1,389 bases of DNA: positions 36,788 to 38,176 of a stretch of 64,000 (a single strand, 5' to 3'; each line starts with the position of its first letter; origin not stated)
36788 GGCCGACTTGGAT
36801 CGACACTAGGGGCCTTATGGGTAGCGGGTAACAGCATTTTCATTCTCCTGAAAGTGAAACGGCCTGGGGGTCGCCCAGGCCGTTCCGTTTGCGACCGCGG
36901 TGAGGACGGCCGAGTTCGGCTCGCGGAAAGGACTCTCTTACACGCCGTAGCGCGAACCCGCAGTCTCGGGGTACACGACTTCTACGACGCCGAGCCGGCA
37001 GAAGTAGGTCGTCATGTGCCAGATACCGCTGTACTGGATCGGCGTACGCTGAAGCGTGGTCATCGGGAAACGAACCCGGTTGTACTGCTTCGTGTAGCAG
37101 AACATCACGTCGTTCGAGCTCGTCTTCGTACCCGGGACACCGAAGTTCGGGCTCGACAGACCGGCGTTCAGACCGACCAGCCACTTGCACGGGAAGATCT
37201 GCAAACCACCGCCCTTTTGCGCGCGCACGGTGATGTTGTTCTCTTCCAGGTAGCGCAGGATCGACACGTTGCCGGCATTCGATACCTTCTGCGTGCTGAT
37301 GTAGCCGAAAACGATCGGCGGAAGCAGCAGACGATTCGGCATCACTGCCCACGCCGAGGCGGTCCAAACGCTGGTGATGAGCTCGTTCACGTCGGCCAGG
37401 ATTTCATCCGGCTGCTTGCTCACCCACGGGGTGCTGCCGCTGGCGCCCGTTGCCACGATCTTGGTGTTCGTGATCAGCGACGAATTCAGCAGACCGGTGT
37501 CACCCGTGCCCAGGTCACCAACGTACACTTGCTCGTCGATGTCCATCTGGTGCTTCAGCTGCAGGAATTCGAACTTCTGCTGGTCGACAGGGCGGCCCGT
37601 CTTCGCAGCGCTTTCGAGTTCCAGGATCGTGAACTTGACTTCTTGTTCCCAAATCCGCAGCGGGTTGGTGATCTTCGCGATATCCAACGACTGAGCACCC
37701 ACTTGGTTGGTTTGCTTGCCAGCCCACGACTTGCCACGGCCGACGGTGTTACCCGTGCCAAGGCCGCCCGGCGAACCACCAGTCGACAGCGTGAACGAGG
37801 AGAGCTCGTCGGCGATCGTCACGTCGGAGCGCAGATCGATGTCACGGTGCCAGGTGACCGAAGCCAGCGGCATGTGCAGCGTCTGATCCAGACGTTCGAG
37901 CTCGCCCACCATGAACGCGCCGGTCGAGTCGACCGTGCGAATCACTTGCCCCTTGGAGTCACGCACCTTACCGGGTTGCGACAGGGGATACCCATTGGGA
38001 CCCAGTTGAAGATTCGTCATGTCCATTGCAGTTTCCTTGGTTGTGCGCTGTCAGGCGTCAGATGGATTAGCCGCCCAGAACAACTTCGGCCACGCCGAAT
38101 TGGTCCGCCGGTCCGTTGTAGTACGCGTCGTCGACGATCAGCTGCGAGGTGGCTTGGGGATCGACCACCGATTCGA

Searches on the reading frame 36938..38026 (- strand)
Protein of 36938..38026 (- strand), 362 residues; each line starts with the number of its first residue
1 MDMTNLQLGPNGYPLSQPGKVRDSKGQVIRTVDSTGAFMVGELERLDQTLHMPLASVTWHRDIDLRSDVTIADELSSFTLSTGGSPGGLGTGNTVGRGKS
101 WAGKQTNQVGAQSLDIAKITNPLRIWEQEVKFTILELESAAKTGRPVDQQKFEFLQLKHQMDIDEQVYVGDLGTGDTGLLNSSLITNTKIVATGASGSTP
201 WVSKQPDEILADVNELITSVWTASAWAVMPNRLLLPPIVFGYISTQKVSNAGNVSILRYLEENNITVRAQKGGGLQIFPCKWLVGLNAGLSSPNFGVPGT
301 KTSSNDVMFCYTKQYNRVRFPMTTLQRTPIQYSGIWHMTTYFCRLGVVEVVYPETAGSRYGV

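Call 28: search_protein_families(library=phrogs, proteins=[window:36938-38026:-], max_evalue=0.00001)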
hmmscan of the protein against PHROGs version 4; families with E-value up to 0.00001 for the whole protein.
window:36938-38026:- (362 aa): 1 family
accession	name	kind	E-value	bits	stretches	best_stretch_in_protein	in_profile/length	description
phrog_264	-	head and packaging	2.5e-59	201.8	1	30-361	22-320/321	major head protein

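Call 41: search_dna_similar(query=window:36938-38026:-, collection=phages, mode=protein, max_rows=15)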
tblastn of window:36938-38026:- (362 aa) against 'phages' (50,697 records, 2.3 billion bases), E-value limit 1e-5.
Records with a match: 63; places in all: 64; records where one place covers at least 80% of the query: 45.
Best place of each record, by identity: 60-80% 1; <60% 62.
By first word of the organism name: Klebsiella 12; Burkholderia 7; Acinetobacter 6; Shewanella 5; Rhizobium 5; Escherichia 4; Proteus 3; Salmonella 2; Hafnia 2; Bacteriophage 2; and 13 more.
By host as written in the record: - 7; Klebsiella pneumoniae 4; Escherichia coli 4; Shewanella putrefaciens 4; Proteus mirabilis 3; Burkholderia cenocepacia 2; Acinetobacter baumannii 2; Burkholderia gladioli 2; and 31 more.
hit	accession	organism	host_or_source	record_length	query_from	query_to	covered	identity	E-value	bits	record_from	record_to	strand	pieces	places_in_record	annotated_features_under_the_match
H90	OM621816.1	Edwardsiella phage vB_EpM_ZHS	Edwardsiella piscicida EIB202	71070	30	361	92%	61.1%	2e-98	325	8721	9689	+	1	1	major capsid protein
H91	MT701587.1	Burkholderia phage Magia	Burkholderia cenocepacia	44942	30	362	92%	52.9%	3e-93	310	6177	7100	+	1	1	major capsid protein | ribosome_binding_site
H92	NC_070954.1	Burkholderia phage Magia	Burkholderia cenocepacia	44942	30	362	92%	52.9%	3e-93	310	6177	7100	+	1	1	major head protein | ribosome_binding_site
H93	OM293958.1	Bordetella phage vB_BaM-IFTN9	Bordetella avium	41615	30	359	91%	50.9%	3e-86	290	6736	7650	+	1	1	hypothetical protein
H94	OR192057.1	Acinetobacter phage A785.1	Acinetobacter baumannii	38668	30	356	90%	51.4%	3e-84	284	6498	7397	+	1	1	hypothetical protein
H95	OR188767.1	Acinetobacter phage BUCTT20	Acinetobacter baumannii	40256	30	356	90%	51.4%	3e-84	284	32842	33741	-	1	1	DUF2184 domain-containing protein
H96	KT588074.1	Acinetobacter phage Ab105-1phi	Acinetobacter baumannii Ab105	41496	30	356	90%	51.4%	3e-84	284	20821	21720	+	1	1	hypothetical protein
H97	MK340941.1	Acinetobacter phage AbTJ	Acinetobacter baumannii MDR-TJ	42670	30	356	90%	51.4%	3e-84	284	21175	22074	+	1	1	hypothetical protein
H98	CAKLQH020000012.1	Acinetobacter phage MD-2021a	not known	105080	30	356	90%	51.4%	4e-84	283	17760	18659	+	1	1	bacteriophage protein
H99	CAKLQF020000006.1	Acinetobacter phage MD-2021a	not known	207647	30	356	90%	51.4%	4e-84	283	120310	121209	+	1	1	bacteriophage protein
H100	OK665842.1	Burkholderia phage BgManors32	Burkholderia gladioli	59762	31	362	92%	47.7%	3e-78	266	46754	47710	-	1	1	hypothetical protein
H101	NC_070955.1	Burkholderia phage BgManors32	Burkholderia gladioli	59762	31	362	92%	47.7%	3e-78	266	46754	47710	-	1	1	major head protein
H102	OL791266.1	Phage WC36-2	-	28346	31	362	92%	47.1%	3e-76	261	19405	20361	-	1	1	record has no annotation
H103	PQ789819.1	Burkholderia phage vB_E192a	Burkholderia sp.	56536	1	362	100%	42.7%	2e-71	247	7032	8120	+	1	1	hypothetical protein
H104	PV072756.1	Burkholderia phage vB_PL1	Burkholderia sp.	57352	1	362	100%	42.7%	2e-71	247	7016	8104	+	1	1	hypothetical protein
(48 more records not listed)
